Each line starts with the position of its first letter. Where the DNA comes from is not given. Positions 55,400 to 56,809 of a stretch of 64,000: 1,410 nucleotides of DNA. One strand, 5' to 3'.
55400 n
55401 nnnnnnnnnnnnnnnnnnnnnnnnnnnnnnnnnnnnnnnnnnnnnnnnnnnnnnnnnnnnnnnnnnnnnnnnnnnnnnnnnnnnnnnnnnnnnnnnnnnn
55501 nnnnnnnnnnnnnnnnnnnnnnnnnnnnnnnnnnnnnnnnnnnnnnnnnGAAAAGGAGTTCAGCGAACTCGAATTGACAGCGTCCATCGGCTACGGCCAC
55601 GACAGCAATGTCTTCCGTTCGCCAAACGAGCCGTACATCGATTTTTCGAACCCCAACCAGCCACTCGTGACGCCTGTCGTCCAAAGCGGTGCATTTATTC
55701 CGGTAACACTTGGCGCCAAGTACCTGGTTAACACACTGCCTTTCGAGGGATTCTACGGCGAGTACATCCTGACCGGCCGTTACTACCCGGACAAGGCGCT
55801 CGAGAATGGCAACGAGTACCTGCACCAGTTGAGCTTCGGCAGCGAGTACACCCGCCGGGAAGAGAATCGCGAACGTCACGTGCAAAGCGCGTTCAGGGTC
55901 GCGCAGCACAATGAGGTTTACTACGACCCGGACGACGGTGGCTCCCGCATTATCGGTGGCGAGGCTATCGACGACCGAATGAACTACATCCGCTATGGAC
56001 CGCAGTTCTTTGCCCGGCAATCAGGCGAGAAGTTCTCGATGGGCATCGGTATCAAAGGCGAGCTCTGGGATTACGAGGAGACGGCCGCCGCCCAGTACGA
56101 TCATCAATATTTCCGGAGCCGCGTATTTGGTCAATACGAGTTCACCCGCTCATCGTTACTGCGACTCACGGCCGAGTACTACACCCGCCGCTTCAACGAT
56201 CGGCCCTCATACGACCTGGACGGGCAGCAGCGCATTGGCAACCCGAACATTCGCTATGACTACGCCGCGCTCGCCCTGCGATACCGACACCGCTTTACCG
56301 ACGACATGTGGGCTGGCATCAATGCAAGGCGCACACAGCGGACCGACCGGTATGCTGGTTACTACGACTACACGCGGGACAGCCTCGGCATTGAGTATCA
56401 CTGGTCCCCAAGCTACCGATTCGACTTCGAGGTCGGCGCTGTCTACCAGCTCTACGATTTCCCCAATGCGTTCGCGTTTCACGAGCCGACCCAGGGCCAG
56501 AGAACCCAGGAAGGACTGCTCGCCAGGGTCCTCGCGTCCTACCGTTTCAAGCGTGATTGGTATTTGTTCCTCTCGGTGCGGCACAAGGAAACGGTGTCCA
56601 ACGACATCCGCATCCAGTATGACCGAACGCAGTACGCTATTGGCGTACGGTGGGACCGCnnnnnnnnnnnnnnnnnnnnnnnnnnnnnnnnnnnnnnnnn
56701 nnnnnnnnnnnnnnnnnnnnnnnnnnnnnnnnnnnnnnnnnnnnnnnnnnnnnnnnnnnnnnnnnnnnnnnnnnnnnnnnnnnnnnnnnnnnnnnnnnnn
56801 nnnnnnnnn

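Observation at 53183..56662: Candidate envelope module: ECF sigma / anti-sigma / secreted polyanion / TPR-beta-barrel outer-membrane protein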

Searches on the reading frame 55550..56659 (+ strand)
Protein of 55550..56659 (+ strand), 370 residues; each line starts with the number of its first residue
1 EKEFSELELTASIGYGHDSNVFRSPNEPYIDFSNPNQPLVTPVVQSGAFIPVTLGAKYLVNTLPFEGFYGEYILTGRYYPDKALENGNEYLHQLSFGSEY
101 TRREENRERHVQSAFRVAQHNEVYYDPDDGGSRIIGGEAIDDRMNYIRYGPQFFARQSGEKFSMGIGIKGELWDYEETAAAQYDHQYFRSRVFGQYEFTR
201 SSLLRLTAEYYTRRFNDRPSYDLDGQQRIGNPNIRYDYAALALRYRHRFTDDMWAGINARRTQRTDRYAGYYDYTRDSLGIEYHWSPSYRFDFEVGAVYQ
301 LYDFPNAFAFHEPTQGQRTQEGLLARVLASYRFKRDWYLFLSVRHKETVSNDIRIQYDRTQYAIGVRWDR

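Call 24: search_protein_representatives(protein=window:55550-56659:+)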
Query: 370 residues. Proteins with E-value up to 0.001 (for the whole library): 260; up to 1e-10: 207; up to 1e-30: 79. The best 150 are listed.
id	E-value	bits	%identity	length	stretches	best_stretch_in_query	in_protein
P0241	2.3e-112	392.6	50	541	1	2-369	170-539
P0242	2.1e-84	300.6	41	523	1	6-369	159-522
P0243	4.5e-75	269.9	53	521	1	49-296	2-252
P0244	1.9e-66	241.5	48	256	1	117-368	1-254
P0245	1.1e-64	235.7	54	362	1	2-195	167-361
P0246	4.2e-64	233.8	44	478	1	11-267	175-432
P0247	3.4e-63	230.8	35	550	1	5-369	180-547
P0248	1.1e-62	229.1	63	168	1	203-369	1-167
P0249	3.0e-61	224.4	51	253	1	11-215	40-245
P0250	1.2e-59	219.1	35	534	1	14-369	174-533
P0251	3.5e-56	207.7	33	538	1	7-368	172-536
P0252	5.1e-56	207.2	35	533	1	7-368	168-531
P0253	9.3e-55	203.0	36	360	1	16-370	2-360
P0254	2.1e-52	195.3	34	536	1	9-369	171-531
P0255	3.9e-52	194.4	34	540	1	5-369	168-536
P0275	2.1e-43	165.7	29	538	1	7-368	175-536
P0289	6.6e-39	150.8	28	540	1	16-368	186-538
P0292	2.3e-38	149.1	28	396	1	6-368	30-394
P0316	7.3e-32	127.7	27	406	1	8-368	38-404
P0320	1.4e-30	123.4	25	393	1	6-368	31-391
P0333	8.9e-28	114.2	26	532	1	5-369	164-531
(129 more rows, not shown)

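Call 30: find_encoding_contigs(protein=P0247, flank=6000, max_places=3)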
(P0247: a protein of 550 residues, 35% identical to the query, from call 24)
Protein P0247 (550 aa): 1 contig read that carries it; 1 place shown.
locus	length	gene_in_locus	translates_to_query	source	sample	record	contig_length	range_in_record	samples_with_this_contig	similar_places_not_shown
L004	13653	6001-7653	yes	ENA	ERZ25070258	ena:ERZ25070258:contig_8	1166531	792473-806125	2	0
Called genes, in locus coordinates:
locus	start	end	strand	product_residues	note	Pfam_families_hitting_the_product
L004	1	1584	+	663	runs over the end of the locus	PF16177:ACAS_N, PF00501:AMP-binding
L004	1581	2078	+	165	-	-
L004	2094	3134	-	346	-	PF01926:MMR_HSR1, PF02421:FeoB_N, PF02824:TGS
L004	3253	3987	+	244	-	PF01346:FKBP_N, PF00254:FKBP_C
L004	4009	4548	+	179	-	PF07638:Sigma70_ECF (weak), PF04542:Sigma70_r2, PF08281:Sigma70_r4_2, PF04545:Sigma70_r4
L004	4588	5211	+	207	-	PF13490:zf-HC2 (weak)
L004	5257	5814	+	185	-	-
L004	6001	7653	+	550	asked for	PF00515:TPR_1 (faint), PF07719:TPR_2 (faint), PF13432:TPR_16 (weak), PF13505:OMP_b-brl (faint), PF10082:BBP2_2 (faint)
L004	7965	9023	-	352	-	PF07366:SnoaL (faint), PF12680:SnoaL_2 (faint)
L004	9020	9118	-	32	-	-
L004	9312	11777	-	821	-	PF07715:Plug, PF00593:TonB_dep_Rec_b-barrel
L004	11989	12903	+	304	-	PF13417:GST_N_3, PF13409:GST_N_2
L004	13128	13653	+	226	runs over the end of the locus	PF00072:Response_reg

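Call 34: find_encoding_contigs(protein=P0333, flank=6000, max_places=3)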
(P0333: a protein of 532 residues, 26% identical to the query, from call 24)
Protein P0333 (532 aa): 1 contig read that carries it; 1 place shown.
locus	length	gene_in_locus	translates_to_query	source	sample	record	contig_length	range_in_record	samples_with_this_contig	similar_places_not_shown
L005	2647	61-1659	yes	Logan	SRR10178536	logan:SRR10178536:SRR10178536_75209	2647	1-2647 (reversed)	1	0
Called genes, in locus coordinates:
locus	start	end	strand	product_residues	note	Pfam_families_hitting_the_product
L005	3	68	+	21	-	?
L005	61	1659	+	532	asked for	PF07719:TPR_2 (faint), PF00515:TPR_1 (faint), PF13432:TPR_16 (weak)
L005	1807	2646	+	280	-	?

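Call 35: find_encoding_contigs(protein=P0292, flank=6000, max_places=3)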
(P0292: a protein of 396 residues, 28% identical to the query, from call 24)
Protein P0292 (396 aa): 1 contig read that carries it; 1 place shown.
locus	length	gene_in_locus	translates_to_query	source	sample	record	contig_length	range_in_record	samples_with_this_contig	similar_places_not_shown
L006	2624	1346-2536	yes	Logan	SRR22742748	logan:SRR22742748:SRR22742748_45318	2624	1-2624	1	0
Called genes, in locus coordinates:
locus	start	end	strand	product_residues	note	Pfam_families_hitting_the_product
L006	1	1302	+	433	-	?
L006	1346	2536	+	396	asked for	-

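Call 36: find_encoding_contigs(protein=P0251, flank=6000, max_places=3)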
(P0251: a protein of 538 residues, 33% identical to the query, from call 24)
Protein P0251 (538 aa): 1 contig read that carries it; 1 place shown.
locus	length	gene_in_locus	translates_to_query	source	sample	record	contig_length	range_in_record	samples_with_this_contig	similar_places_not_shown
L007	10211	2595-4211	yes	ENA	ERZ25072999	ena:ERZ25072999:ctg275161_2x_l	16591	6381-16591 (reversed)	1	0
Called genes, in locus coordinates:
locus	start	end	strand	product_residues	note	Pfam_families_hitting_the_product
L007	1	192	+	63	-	?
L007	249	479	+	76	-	-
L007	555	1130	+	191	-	PF04542:Sigma70_r2, PF08281:Sigma70_r4_2, PF04545:Sigma70_r4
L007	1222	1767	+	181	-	-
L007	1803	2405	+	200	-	-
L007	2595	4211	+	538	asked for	PF07719:TPR_2 (faint), PF00515:TPR_1 (faint), PF13424:TPR_12 (faint), PF13432:TPR_16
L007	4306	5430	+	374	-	PF02826:2-Hacid_dh_C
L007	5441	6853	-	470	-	PF00749:tRNA-synt_1c, PF19269:Anticodon_2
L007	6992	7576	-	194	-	PF03544:TonB_C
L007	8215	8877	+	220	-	PF04493:Endonuclease_5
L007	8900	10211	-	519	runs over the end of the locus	PF00795:CN_hydrolase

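Call 49: find_encoding_contigs(protein=P0289, flank=7000, max_places=2)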
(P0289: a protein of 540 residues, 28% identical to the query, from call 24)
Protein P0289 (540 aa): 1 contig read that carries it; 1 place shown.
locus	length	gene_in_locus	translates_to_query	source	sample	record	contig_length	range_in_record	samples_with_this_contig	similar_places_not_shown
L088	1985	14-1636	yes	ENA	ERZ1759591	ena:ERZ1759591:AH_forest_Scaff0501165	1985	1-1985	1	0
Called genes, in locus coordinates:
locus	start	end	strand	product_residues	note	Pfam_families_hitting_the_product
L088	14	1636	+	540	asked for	PF00515:TPR_1 (faint), PF07719:TPR_2 (faint), PF13424:TPR_12 (faint), PF13432:TPR_16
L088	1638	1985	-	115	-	?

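Call 50: find_encoding_contigs(protein=P0320, flank=7000, max_places=2)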
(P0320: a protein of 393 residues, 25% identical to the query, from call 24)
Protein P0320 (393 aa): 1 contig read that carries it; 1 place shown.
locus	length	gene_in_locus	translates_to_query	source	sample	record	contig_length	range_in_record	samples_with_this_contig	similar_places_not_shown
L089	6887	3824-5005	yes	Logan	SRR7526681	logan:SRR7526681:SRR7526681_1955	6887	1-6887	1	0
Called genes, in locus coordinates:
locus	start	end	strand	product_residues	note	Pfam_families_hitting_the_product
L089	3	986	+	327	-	?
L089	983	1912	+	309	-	PF14397:ATPgrasp_ST, PF02655:ATP-grasp_3 (faint), PF08443:RimK (faint), PF14398:ATPgrasp_YheCD (faint)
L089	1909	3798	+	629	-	-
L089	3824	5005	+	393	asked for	-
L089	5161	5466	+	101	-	-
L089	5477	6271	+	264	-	PF01066:CDP-OH_P_transf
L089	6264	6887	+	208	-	?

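Call 51: find_encoding_contigs(protein=P0275, flank=7000, max_places=2)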
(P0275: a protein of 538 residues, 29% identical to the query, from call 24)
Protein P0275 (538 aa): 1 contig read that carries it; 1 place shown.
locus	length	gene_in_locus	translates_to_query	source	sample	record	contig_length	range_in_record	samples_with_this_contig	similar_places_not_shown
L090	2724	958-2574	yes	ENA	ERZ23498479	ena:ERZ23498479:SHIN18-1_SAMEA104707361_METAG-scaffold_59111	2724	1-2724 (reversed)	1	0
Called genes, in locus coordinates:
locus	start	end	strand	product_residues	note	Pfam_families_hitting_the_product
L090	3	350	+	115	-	?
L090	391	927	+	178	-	-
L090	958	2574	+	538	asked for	PF00515:TPR_1 (faint), PF07719:TPR_2 (faint), PF13432:TPR_16 (weak), PF10082:BBP2_2 (faint)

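Call 53: search_protein_families(library=pfam, proteins=[L089:3-986:+, L089:983-1912:+, L089:1909-3798:+, L089:3824-5005:+, L089:5161-5466:+, L089:5477-6271:+, L089:6264-6887:+, L006:1-1302:+], max_evalue=0.01)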
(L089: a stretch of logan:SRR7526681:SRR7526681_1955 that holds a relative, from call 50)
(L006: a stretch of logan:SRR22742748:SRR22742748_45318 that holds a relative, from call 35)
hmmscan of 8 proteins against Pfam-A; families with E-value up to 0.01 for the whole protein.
L089:3-986:+ (327 aa): 2 families
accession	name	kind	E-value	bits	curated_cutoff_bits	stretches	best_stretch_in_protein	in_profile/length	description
PF14402.11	7TM_transglut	-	4.8e-52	177.3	25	1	125-320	52-247/248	7 transmembrane helices usually fused to an inactive transglutaminase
PF01841.26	Transglut_core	-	3.5e-11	43.8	23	1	2-54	53-108/108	Transglutaminase-like superfamily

L089:983-1912:+ (309 aa): 5 families
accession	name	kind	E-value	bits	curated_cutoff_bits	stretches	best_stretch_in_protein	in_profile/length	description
PF14397.11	ATPgrasp_ST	-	6.7e-69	232.6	31.4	1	25-295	1-276/278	Sugar-transfer associated ATP-grasp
PF02655.19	ATP-grasp_3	-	1.6e-08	35.2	23.2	1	43-105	1-53/160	ATP-grasp domain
PF14398.11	ATPgrasp_YheCD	-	7.3e-07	29.1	26.8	1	71-118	36-83/255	YheC/D like ATP-grasp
PF08443.16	RimK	-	9.5e-07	29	21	0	239-281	130-172/188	RimK-like ATP-grasp domain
PF02955.21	GSH-S_ATP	-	5.2e-05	23.2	23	0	164-204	84-124/175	Prokaryotic glutathione synthetase, ATP-grasp domain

L089:1909-3798:+ (629 aa): 27 families (the best 25 are shown)
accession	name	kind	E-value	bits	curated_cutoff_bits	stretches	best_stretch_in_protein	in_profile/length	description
PF07719.23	TPR_2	-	1.3e-66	215.7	27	8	383-414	2-33/34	Tetratricopeptide repeat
PF00515.34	TPR_1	-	5.2e-66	216.4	27.8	9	383-414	2-33/34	Tetratricopeptide repeat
PF13414.12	TPR_11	-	1.3e-53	178.9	26.8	7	389-428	1-40/42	TPR repeat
PF13431.12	TPR_17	-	1.3e-49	162.8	24.4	3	506-539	1-34/34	Tetratricopeptide repeat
PF13181.12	TPR_8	-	8.8e-47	153.7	25.7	3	384-414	3-33/34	Tetratricopeptide repeat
PF13432.12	TPR_16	-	2.4e-43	146.5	32.7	6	388-444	3-59/65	Tetratricopeptide repeat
PF14559.12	TPR_19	-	9.1e-41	138.5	25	6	562-621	1-60/68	Tetratricopeptide repeat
PF13424.12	TPR_12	-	3.7e-33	114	30.1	5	174-239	5-74/77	Tetratricopeptide repeat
PF13428.12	TPR_14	-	1.4e-32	109.2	23.5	4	382-424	1-43/44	Tetratricopeptide repeat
PF13176.12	TPR_7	-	7.5e-26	88.4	27.9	1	384-415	1-32/36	Tetratricopeptide repeat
PF13371.12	TPR_9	-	1.7e-24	86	35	1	112-161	3-52/73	Tetratricopeptide repeat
PF13174.12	TPR_6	-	5.2e-23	80.5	26.3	2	486-516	2-32/33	Tetratricopeptide repeat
PF23914.1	TPR_CcmH_CycH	-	2.1e-20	73.6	42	2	518-619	50-154/158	Cytochrome c-type biogenesis protein H TPR domain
PF12895.13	ANAPC3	-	8.3e-16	58.5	27.2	2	117-197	2-81/82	Anaphase-promoting complex, cyclosome, subunit 3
PF13374.12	TPR_10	-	5.7e-11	42.5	27.5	0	384-412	4-32/42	Tetratricopeptide repeat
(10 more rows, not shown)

L089:3824-5005:+ (393 aa): 1 family
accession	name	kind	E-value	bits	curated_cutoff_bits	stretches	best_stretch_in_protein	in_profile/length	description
PF02264.21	LamB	-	0.0063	16.9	25.1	1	156-347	157-322/378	LamB porin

L089:5161-5466:+ (101 aa): 0 families

L089:5477-6271:+ (264 aa): 1 family
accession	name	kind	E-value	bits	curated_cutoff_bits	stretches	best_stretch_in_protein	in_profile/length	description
PF01066.26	CDP-OH_P_transf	-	2.3e-24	86.9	22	1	19-174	2-148/152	CDP-alcohol phosphatidyltransferase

L089:6264-6887:+ (208 aa): 3 families
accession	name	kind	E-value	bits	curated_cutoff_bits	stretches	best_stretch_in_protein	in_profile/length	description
PF00682.25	HMGL-like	-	5.5e-70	236.2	29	1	5-208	2-198/260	HMGL-like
PF12162.13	STAT1_TAZ2bind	-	0.00067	19.7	21.6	0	51-61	13-23/25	STAT1 TAZ2 binding domain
PF13714.12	PEP_mutase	-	0.0087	16.1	31.5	0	124-198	58-138/240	Phosphoenolpyruvate phosphomutase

L006:1-1302:+ (433 aa): 29 families (the best 25 are shown)
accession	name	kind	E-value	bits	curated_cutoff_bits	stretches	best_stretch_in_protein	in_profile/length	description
PF13414.12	TPR_11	-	1.3e-53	178.9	26.8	7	192-222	10-40/42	TPR repeat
PF07719.23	TPR_2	-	2.6e-50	164.8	27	6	210-242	1-33/34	Tetratricopeptide repeat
PF00515.34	TPR_1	-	1.9e-48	160.8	27.8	5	244-277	1-34/34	Tetratricopeptide repeat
PF13432.12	TPR_16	-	1.4e-46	156.9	32.7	6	184-238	5-59/65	Tetratricopeptide repeat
PF13431.12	TPR_17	-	4.8e-44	145.4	24.4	4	198-230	1-33/34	Tetratricopeptide repeat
PF14559.12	TPR_19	-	1.2e-36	125.2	25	8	290-345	3-58/68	Tetratricopeptide repeat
PF13181.12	TPR_8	-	1.5e-35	118.7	25.7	5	244-276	1-33/34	Tetratricopeptide repeat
PF13424.12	TPR_12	-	4.8e-29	100.8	30.1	4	177-239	4-74/77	Tetratricopeptide repeat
PF13428.12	TPR_14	-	1.4e-28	96.8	23.5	4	211-252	2-43/44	Tetratricopeptide repeat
PF13174.12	TPR_6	-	2.3e-25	87.9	26.3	0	75-105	2-32/33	Tetratricopeptide repeat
PF13176.12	TPR_7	-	2.1e-21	74.6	27.9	0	246-278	1-33/36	Tetratricopeptide repeat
PF23914.1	TPR_CcmH_CycH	-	2e-20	73.7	42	2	242-331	48-140/158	Cytochrome c-type biogenesis protein H TPR domain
PF13371.12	TPR_9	-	2.2e-16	60.1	35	2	184-244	3-63/73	Tetratricopeptide repeat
PF24575.1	TPR_Slam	-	2.9e-16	60.2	35.2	0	80-130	54-104/104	Surface lipoprotein assembly modifier, N-terminal TPR repeats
PF25063.1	ARM_TT21_C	-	2.1e-13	51.1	35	2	210-311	95-197/209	Tetratricopeptide repeat protein 21 C-terminal ARM domain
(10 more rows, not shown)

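Call 54: find_homologous_proteins(query=P0320, max_evalue=0.001)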
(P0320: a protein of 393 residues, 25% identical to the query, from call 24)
Query P0320 (393 aa): 65 proteins with E <= 0.001 among 6023 candidates.
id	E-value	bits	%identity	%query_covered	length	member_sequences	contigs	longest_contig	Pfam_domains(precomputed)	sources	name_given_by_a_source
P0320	8.3e-260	879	100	100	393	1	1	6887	-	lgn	-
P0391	6.2e-190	649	74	100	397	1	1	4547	-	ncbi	-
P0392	2.7e-158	545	62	100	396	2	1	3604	-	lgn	-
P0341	1.2e-116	408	47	99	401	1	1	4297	-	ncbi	-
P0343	1.1e-110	389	48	97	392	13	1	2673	-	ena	-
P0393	1.7e-107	378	47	99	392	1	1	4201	-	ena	-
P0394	2.2e-107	378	46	97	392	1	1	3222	-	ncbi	-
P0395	5.8e-107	376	48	94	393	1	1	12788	-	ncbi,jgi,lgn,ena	-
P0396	4.4e-105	370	47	95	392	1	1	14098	-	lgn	-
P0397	1.7e-102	362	46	99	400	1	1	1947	-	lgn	-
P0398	7.2e-102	360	46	93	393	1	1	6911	-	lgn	-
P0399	8.8e-101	356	43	100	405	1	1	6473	-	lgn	-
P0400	3.3e-99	351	43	100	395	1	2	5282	-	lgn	-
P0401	4.9e-99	350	44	97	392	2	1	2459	-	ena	-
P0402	2.3e-98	348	47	93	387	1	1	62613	-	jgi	-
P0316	1.2e-60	224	37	97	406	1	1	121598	-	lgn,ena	-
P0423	9.7e-45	172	32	99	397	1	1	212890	-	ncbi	-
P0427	3.0e-34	137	28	92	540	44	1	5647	PF04575.20,PF07719.24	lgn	-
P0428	1.3e-33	135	27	89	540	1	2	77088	-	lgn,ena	-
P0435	4.4e-32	130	25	92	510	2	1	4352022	PF10082.16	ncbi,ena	-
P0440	5.2e-30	123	27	90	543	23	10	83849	PF07719.24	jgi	jgi:hypothetical protein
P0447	1.2e-20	92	24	91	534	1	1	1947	PF10082.16,PF07719.24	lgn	-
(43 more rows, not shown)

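Call 55: find_encoding_contigs(protein=P0316, flank=8000, max_places=1)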
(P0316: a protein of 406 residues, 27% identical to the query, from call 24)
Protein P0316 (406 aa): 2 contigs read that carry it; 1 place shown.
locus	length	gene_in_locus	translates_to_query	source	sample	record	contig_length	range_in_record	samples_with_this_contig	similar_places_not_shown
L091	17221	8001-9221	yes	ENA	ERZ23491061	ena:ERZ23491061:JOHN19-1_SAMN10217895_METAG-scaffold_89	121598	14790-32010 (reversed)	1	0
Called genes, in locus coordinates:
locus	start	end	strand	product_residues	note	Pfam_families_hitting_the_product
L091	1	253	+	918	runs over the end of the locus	PF03699:UPF0182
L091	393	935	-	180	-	-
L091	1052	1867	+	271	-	PF00072:Response_reg, PF00486:Trans_reg_C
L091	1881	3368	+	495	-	PF00672:HAMP (weak), PF00512:HisKA, PF02518:HATPase_c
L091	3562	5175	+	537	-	PF14400:Transglut_i_TM, PF01841:Transglut_core, PF14402:7TM_transglut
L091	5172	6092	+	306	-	PF14397:ATPgrasp_ST, PF02655:ATP-grasp_3 (faint), PF08443:RimK (faint)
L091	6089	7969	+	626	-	-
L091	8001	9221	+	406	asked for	-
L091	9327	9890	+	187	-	PF08768:THAP4_heme-bd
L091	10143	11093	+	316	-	PF01584:CheW, PF00072:Response_reg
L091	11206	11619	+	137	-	PF00805:Pentapeptide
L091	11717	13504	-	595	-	-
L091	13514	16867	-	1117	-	PF07963:N_methyl, PF09134:Invasin_D3, PF02369:Big_1 (weak), PF09134:Invasin_D3 (weak), PF02369:Big_1 (weak)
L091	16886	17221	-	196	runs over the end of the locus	PF07963:N_methyl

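Call 56: find_encoding_contigs(protein=P0423, flank=8000, max_places=1)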
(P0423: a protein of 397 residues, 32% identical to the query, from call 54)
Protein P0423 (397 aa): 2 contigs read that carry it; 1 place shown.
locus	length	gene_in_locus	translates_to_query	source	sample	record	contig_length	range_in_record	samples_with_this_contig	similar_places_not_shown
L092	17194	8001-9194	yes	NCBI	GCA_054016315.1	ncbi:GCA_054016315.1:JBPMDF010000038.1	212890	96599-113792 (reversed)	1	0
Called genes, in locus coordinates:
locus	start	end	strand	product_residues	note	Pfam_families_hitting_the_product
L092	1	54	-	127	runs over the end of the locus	PF00903:Glyoxalase, PF22677:Ble-like_N (weak)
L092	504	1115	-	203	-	PF06094:GGACT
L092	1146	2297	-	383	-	PF08713:DNA_alkylation (weak)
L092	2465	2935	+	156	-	-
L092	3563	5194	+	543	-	PF14400:Transglut_i_TM, PF01841:Transglut_core, PF14402:7TM_transglut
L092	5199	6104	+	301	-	PF14397:ATPgrasp_ST, PF02655:ATP-grasp_3 (faint), PF02955:GSH-S_ATP (faint), PF08443:RimK (faint), PF14398:ATPgrasp_YheCD (faint)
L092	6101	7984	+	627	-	PF00515:TPR_1 (weak), PF13432:TPR_16, PF13432:TPR_16, PF00515:TPR_1, PF13424:TPR_12, PF13414:TPR_11, PF13432:TPR_16, PF14559:TPR_19, +30 more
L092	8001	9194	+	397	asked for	-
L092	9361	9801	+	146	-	PF02639:DUF188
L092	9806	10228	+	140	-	PF00571:CBS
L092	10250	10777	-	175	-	PF08534:Redoxin, PF00578:AhpC-TSA, PF00085:Thioredoxin (weak), PF00255:GSHPx (weak), PF13905:Thioredoxin_8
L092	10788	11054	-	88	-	-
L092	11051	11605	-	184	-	PF00578:AhpC-TSA (weak), PF08534:Redoxin (weak)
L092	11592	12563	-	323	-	-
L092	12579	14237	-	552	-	-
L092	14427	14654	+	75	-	PF06794:UPF0270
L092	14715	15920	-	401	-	PF07992:Pyr_redox_2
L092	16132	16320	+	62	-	-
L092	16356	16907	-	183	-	PF13505:OMP_b-brl, PF01389:OmpA_membrane (weak)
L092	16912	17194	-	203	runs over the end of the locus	PF13036:LpoB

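Call 57: find_encoding_contigs(protein=P0435, flank=8000, max_places=1)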
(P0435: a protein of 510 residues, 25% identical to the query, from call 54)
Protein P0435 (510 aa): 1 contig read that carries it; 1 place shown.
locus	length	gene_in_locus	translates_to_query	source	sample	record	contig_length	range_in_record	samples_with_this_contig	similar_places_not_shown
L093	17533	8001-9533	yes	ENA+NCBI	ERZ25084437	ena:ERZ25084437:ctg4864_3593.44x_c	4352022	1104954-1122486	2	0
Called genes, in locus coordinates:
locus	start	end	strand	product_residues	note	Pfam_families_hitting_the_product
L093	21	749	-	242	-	PF01638:HxlR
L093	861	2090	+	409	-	PF01569:PAP2 (weak), PF22778:VCPO_2nd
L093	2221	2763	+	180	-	-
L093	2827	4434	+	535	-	PF01145:Band_7, PF15975:Flot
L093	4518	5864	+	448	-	PF06123:CreD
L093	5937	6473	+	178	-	PF07638:Sigma70_ECF (weak), PF04542:Sigma70_r2, PF08281:Sigma70_r4_2, PF04545:Sigma70_r4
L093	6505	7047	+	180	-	-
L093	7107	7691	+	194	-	-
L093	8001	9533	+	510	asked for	PF10082:BBP2_2 (weak)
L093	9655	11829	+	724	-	PF00580:UvrD-helicase, PF13245:AAA_19, PF13604:AAA_30 (faint), PF13361:UvrD_C, PF13538:UvrD_C_2 (weak), PF21196:PcrA_UvrD_tudor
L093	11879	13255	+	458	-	PF00070:Pyr_redox (faint), PF01210:NAD_Gly3P_dh_N (faint), PF01262:AlaDh_PNT_C (faint), PF01266:DAO (faint), PF02254:TrkA_N, PF02080:TrkA_C, PF02254:TrkA_N, PF02080:TrkA_C, +6 more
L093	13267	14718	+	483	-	PF02386:TrkH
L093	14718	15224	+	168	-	PF04290:DctQ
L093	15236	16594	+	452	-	PF06808:DctM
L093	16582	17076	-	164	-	-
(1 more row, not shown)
